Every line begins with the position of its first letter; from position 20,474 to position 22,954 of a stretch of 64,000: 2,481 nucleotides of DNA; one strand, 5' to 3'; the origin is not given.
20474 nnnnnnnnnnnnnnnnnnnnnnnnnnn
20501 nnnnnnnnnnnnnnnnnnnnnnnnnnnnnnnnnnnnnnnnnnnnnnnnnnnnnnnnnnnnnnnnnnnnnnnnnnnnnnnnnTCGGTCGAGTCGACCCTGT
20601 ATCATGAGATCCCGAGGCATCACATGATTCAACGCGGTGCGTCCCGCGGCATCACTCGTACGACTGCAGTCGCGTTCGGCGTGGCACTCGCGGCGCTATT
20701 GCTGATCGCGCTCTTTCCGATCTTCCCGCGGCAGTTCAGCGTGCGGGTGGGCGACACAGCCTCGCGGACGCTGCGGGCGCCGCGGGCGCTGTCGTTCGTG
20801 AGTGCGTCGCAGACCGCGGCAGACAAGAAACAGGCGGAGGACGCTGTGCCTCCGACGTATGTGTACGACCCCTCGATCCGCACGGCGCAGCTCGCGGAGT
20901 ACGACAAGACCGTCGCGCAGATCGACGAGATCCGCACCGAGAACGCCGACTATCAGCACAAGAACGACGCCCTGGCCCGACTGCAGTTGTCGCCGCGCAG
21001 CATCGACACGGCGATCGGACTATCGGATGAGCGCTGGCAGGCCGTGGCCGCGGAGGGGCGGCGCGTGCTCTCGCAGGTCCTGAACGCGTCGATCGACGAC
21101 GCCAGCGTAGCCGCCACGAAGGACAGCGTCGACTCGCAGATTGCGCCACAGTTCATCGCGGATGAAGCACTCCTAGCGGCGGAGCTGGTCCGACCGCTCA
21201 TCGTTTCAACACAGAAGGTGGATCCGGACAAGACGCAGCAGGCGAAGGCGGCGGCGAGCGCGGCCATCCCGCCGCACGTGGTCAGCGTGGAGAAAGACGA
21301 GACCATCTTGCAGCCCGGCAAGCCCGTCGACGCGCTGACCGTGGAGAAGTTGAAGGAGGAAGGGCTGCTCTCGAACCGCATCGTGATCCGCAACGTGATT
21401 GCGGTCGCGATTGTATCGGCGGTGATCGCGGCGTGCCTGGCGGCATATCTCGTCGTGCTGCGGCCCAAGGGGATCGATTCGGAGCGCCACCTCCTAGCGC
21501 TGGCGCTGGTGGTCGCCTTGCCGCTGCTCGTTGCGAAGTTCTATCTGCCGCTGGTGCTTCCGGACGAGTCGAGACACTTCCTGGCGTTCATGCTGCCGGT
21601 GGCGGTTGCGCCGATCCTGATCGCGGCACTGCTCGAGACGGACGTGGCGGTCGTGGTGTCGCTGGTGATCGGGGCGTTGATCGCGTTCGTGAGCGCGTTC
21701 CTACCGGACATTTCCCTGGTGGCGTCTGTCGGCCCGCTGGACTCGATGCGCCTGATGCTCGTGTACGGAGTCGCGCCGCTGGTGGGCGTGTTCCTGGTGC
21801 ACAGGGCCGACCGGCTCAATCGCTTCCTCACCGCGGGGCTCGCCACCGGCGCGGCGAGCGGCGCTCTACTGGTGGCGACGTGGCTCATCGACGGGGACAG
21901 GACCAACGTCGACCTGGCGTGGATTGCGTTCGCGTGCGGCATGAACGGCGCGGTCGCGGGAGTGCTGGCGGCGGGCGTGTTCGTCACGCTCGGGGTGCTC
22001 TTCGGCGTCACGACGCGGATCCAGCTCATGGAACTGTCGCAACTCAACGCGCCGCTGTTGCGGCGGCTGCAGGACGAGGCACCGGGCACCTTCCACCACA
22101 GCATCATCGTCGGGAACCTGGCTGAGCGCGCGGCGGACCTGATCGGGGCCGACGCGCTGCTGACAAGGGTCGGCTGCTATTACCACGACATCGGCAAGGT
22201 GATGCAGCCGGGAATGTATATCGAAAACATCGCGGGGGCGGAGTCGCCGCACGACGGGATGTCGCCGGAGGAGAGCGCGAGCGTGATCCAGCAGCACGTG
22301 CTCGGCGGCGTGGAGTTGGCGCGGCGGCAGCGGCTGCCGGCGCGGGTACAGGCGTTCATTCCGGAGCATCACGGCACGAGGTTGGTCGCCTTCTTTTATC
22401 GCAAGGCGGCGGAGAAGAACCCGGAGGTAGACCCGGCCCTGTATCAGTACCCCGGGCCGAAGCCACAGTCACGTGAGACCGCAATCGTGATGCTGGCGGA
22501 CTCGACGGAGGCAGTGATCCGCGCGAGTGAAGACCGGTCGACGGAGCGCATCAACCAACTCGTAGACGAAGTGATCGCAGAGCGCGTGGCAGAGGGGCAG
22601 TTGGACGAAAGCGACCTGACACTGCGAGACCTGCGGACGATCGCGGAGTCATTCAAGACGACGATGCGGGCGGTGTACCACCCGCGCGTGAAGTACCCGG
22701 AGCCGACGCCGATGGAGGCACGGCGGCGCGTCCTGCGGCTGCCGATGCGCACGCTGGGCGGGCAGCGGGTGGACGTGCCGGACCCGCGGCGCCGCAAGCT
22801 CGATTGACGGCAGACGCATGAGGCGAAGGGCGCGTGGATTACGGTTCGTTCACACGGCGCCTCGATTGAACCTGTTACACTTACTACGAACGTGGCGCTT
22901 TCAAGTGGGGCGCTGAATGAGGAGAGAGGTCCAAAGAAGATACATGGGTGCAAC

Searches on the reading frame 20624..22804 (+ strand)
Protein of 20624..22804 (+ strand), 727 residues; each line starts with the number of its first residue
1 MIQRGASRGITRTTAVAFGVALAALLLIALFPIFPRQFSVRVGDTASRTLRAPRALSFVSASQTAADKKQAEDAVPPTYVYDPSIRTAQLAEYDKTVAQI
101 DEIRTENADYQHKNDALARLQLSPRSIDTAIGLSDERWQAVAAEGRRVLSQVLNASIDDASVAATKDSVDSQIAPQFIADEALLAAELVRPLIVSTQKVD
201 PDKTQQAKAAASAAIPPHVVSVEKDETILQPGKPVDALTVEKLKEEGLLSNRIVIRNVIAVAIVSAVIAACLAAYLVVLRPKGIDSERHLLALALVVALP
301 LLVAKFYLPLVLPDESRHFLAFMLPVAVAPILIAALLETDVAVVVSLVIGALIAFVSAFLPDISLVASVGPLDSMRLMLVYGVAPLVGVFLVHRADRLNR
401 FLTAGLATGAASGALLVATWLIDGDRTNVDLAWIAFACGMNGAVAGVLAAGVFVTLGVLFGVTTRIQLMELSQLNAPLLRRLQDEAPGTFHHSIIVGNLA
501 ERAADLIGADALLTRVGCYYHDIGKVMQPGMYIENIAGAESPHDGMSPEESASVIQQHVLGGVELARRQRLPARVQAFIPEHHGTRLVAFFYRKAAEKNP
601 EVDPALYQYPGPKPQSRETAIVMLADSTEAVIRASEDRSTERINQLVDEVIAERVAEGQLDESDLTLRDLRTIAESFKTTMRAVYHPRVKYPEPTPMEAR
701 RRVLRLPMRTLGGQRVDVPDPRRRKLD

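Call 13: search_protein_families(library=pfam, max_evalue=0.01, proteins=[window:20624-22804:+])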
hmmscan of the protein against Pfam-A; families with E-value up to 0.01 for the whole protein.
window:20624-22804:+ (727 aa): 3 families
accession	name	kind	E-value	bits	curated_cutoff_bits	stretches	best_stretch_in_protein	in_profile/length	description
PF07697.16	7TMR-HDED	-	3.1e-36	125.9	27.6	1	41-249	1-223/224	7TM-HD extracellular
PF07698.17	7TM-7TMR_HD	-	2.9e-15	57.1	29.4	1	258-464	4-190/190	7TM receptor with intracellular HD hydrolase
PF01966.28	HD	-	6.7e-14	52.6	22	1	489-630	1-115/116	HD domain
